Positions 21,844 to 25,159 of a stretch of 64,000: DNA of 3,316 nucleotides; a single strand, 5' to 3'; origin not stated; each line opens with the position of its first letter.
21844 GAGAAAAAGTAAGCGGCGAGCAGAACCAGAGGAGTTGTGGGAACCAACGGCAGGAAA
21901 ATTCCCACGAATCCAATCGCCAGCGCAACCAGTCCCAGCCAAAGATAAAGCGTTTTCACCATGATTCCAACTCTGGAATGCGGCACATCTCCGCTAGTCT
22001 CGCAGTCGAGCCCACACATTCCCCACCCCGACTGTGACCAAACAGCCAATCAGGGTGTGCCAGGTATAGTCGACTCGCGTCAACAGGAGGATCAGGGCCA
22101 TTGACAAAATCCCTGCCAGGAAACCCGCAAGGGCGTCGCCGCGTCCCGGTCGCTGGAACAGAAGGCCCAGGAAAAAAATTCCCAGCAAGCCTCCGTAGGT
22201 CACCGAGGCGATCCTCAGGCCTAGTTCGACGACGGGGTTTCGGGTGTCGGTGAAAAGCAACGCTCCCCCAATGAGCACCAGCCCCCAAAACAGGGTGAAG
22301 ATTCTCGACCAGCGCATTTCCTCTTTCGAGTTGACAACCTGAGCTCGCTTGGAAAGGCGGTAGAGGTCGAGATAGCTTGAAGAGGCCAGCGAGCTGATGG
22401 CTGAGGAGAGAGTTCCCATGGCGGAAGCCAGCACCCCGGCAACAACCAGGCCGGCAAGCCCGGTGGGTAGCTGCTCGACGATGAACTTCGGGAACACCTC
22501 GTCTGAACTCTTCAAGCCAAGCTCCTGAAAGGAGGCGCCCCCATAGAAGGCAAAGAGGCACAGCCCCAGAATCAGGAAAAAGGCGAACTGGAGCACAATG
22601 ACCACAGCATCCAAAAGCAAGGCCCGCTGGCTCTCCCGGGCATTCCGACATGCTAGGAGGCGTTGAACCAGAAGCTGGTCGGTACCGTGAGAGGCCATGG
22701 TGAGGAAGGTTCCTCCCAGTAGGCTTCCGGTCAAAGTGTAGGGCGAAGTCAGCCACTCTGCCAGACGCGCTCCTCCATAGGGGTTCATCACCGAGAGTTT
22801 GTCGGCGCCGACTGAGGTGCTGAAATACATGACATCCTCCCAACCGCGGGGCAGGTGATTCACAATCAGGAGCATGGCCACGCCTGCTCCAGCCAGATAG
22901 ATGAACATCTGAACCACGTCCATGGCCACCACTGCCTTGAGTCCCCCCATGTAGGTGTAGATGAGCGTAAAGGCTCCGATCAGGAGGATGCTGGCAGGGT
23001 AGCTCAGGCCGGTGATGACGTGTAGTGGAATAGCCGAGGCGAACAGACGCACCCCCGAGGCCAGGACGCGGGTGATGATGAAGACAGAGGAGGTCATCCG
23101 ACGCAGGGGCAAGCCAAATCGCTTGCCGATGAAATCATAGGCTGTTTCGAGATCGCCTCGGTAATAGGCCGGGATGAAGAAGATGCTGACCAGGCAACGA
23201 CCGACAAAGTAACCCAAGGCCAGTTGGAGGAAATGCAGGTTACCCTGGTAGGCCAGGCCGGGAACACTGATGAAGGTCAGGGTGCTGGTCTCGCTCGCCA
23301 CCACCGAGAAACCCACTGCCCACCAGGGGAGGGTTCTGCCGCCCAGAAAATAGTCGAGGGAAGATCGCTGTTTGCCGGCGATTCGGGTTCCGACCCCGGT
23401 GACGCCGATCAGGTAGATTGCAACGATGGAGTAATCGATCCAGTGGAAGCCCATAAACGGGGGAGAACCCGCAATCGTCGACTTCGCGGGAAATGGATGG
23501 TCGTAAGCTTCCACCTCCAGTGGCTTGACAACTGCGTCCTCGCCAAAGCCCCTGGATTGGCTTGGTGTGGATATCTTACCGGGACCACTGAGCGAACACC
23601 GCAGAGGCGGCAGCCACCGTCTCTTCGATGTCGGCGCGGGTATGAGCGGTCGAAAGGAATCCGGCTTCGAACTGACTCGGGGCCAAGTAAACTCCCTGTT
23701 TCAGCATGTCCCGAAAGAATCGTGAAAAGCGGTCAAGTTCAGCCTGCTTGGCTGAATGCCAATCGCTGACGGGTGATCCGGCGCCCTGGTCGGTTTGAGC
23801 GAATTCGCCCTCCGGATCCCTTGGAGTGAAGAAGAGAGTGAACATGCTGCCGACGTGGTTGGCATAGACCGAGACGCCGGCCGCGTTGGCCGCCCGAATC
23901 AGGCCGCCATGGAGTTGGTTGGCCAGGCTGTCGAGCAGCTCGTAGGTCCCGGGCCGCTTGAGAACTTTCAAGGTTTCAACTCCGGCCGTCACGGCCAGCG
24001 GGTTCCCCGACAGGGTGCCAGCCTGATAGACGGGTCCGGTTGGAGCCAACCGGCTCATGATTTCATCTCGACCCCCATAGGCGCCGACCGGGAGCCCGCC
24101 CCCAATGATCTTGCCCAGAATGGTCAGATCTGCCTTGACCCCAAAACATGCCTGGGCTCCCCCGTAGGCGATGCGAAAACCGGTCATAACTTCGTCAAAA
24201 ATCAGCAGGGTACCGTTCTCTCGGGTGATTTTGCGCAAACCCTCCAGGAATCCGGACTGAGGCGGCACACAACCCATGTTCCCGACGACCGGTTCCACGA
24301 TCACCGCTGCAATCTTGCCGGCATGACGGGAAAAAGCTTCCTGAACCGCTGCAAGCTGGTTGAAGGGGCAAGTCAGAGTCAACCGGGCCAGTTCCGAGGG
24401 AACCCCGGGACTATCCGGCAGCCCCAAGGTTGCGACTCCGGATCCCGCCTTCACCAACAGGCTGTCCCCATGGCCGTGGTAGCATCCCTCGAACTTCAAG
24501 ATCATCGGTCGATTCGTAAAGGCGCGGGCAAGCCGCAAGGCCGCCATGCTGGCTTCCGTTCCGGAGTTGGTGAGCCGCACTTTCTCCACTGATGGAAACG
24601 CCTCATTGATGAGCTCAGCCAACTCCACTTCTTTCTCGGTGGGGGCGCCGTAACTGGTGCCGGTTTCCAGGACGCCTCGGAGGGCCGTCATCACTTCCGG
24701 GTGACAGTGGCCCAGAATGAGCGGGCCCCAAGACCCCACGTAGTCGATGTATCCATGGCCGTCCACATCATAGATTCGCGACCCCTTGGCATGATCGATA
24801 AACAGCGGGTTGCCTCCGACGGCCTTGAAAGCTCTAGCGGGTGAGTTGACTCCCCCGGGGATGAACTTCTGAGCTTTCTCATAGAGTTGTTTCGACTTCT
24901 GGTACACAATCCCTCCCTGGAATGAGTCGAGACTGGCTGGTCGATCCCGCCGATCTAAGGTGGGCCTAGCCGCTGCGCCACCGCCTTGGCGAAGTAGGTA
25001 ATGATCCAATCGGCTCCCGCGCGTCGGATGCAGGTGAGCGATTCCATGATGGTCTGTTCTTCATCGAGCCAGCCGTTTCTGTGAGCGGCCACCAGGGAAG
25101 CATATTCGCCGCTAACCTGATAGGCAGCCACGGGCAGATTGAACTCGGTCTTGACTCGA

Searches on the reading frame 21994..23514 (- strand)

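Call 77: search_protein_families(library=pfam, proteins=[window:21994-23514:-], max_evalue=0.00001)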
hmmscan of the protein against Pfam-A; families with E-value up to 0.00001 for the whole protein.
window:21994-23514:- (506 aa): 1 family
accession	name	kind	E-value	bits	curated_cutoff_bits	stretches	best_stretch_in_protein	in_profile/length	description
PF00474.23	SSF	-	2.1e-44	152.5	22.8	1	55-468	1-406/406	Sodium:solute symporter family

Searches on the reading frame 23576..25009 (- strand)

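Call 77: search_protein_families(library=pfam, proteins=[window:23576-25009:-], max_evalue=0.00001)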
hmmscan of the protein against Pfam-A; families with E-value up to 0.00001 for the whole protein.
window:23576-25009:- (477 aa): 1 family
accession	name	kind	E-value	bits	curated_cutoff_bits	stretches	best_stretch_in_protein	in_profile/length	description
PF00202.27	Aminotran_3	-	4.3e-72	243.5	30.5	1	68-396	10-352/403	Aminotransferase class-III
